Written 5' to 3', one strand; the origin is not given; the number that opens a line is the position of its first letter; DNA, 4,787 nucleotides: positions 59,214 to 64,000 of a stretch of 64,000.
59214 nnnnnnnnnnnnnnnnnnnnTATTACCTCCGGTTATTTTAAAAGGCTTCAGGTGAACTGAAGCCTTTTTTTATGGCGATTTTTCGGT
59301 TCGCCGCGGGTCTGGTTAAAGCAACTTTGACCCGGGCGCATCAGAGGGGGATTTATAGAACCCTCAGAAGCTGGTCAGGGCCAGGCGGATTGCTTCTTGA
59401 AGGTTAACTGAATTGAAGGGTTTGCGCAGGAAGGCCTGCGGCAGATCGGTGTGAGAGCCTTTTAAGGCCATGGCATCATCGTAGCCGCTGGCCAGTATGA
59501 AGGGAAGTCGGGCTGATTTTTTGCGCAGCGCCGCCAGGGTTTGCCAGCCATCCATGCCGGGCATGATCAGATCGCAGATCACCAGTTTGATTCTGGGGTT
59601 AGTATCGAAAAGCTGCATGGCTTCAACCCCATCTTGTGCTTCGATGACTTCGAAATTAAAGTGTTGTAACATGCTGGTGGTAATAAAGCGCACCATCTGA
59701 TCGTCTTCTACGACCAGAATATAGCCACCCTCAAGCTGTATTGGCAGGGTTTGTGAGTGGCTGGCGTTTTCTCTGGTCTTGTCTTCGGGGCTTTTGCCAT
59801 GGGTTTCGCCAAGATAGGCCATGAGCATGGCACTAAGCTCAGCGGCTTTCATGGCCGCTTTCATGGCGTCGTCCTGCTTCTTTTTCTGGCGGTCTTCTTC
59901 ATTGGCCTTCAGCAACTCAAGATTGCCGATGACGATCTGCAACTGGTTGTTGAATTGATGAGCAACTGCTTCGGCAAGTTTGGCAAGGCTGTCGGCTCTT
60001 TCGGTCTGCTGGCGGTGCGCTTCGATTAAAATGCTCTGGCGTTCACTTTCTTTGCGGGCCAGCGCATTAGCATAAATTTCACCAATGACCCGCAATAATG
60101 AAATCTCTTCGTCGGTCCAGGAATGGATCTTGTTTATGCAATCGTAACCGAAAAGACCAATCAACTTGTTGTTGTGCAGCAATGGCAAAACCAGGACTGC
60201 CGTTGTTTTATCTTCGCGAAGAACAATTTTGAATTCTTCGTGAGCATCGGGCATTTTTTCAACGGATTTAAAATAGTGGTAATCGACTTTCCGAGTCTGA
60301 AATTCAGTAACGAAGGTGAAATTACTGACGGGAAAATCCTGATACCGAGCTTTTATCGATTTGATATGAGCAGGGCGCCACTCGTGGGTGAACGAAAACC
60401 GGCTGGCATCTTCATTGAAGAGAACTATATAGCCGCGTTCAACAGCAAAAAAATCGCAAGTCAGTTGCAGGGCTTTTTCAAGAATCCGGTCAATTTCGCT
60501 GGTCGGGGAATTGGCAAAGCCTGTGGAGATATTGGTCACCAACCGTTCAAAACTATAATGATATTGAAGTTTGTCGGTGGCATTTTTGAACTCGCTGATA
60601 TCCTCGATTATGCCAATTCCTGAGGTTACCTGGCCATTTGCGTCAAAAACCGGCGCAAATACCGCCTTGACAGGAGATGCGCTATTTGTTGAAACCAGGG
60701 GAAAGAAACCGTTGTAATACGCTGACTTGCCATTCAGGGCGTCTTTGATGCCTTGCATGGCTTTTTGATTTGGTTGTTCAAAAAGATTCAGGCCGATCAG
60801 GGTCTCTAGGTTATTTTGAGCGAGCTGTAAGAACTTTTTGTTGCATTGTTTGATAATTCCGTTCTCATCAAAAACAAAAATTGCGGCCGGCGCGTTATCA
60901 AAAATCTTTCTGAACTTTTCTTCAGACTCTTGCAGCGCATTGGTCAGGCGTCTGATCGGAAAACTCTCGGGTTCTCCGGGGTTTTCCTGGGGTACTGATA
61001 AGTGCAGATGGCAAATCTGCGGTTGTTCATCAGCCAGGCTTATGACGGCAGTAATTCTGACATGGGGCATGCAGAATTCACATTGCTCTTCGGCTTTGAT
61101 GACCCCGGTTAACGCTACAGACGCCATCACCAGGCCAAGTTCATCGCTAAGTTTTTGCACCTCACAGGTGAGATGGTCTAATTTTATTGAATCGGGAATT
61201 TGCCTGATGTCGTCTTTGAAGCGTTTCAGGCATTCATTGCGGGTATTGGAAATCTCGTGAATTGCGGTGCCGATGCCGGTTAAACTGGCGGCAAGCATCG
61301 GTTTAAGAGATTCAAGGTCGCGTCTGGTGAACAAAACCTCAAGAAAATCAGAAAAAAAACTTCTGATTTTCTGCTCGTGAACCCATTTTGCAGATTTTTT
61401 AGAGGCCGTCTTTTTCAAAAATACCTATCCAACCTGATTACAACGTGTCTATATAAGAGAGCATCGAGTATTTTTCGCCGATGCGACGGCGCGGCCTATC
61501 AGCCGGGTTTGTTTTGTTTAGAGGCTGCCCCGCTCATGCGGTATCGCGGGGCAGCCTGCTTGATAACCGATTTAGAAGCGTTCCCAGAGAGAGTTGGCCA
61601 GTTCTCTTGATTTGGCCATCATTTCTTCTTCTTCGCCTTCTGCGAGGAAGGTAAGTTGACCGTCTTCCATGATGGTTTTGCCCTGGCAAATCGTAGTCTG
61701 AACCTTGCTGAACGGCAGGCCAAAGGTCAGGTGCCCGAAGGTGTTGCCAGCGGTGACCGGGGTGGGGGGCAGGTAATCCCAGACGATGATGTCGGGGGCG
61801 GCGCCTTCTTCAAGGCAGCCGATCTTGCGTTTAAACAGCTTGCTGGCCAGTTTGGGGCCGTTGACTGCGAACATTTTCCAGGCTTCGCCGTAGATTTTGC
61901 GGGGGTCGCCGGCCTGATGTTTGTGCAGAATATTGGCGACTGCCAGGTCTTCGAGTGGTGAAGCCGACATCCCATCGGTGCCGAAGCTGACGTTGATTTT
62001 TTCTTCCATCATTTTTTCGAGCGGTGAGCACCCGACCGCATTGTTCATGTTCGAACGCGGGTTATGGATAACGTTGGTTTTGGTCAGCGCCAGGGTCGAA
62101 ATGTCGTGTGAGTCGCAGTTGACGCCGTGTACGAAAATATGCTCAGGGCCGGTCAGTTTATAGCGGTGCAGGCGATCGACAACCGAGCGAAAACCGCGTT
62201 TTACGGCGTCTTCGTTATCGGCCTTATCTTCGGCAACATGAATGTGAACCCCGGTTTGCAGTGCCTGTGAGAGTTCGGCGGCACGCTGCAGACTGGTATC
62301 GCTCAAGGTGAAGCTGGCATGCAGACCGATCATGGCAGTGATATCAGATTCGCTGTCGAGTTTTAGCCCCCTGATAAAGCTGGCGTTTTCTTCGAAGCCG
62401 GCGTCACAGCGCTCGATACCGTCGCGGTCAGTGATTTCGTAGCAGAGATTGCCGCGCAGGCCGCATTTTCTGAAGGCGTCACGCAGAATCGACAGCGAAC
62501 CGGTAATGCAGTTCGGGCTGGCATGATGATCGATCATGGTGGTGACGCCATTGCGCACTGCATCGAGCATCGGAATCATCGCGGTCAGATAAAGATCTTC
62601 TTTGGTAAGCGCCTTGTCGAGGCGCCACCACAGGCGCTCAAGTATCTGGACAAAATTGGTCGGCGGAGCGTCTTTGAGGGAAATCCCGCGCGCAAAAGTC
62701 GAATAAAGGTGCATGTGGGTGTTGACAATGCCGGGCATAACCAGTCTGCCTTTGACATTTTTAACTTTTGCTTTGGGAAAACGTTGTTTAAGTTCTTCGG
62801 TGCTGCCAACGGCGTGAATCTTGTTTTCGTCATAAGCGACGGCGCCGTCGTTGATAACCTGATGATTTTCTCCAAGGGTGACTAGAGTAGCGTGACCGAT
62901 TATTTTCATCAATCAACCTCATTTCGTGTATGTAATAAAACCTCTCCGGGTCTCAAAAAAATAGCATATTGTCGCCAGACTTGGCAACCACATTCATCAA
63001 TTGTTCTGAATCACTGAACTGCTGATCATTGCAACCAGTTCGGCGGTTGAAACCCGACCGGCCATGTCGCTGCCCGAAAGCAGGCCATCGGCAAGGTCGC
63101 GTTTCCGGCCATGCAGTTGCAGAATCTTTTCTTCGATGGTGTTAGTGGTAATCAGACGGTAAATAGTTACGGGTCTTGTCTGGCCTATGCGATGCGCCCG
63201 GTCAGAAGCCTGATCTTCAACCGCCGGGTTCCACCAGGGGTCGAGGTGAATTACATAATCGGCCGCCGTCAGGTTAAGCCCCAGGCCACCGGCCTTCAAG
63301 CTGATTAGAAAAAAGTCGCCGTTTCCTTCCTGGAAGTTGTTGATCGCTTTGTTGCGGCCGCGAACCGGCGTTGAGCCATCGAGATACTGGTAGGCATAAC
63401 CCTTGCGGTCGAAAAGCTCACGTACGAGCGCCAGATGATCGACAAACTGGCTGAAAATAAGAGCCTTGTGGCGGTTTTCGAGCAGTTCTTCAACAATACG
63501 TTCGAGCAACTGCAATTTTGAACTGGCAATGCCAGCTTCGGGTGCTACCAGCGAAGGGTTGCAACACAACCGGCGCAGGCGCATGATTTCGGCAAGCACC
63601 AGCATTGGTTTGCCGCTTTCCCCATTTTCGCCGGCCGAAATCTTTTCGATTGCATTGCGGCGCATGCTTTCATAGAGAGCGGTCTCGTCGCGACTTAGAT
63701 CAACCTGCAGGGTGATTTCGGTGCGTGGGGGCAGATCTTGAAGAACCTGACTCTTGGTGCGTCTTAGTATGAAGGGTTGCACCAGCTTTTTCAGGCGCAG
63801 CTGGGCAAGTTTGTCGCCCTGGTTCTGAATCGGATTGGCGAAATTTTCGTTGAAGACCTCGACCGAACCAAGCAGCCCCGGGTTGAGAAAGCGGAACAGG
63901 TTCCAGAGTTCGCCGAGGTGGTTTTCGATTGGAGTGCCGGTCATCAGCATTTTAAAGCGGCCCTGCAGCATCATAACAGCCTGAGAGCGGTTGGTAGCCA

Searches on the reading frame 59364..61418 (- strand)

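Call 11: search_protein_families(library=pfam, proteins=[window:59364-61418:-], max_evalue=0.001)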
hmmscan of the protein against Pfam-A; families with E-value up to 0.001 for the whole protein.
window:59364-61418:- (684 aa): 8 families
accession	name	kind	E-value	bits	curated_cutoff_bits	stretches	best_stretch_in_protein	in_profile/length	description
PF00072.30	Response_reg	-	2.6e-19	69.8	30.2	1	567-678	1-111/111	Response regulator receiver domain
PF13188.13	PAS_8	-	8.1e-10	38.7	21.8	1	167-217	1-51/65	PAS domain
PF13426.13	PAS_9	-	3.5e-09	37.3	27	1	178-276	2-103/103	PAS domain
PF01590.32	GAF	-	3.6e-08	34.4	22.4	1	309-453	2-133/133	GAF domain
PF08448.16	PAS_4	-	1.1e-06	29.3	23.1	1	173-278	1-109/110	PAS fold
PF00989.32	PAS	-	1.6e-06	28.5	22.6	1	168-216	2-50/113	PAS fold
PF13474.12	SnoaL_3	-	2.6e-06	28.2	22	1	18-143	1-119/121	SnoaL-like domain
PF13185.12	GAF_2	-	5.8e-06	27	28.6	1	307-453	2-135/136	GAF domain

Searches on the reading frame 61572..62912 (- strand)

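Call 11: search_protein_families(library=pfam, proteins=[window:61572-62912:-], max_evalue=0.001)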
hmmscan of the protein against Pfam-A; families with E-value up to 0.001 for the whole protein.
window:61572-62912:- (446 aa): 3 families
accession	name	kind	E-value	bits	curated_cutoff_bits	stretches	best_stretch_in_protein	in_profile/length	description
PF01979.26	Amidohydro_1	-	1.6e-41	143.1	25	1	57-413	1-344/345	Amidohydrolase family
PF07969.17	Amidohydro_3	-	1.9e-10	41.3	29.7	1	52-94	4-48/472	Amidohydrolase family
PF22039.1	HUTI_composite_bact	-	1.8e-06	27.8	25.5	1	23-48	1-26/26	Imidazolonepropionase-like composite domain, bacteria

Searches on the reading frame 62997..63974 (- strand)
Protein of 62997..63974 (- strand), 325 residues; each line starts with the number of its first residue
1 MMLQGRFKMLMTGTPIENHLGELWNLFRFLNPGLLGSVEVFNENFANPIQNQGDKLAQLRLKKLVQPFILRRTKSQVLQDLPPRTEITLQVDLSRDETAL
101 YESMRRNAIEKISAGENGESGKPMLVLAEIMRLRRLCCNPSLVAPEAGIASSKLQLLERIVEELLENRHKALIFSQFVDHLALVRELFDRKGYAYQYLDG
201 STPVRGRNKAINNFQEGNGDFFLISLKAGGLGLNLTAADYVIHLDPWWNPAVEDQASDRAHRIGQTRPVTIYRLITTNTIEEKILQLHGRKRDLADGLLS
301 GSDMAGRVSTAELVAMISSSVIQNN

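Call 11: search_protein_families(library=pfam, proteins=[window:62997-63974:-], max_evalue=0.001)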
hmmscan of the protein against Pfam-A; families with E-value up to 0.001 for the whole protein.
window:62997-63974:- (325 aa): 2 families
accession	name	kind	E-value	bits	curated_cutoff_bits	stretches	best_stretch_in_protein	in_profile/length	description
PF00176.29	SNF2-rel_dom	-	7.5e-33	114.3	24.9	1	3-142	151-290/290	SNF2-related domain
PF00271.37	Helicase_C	-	1.9e-26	92.9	23.5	1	155-264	4-110/110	Helicase conserved C-terminal domain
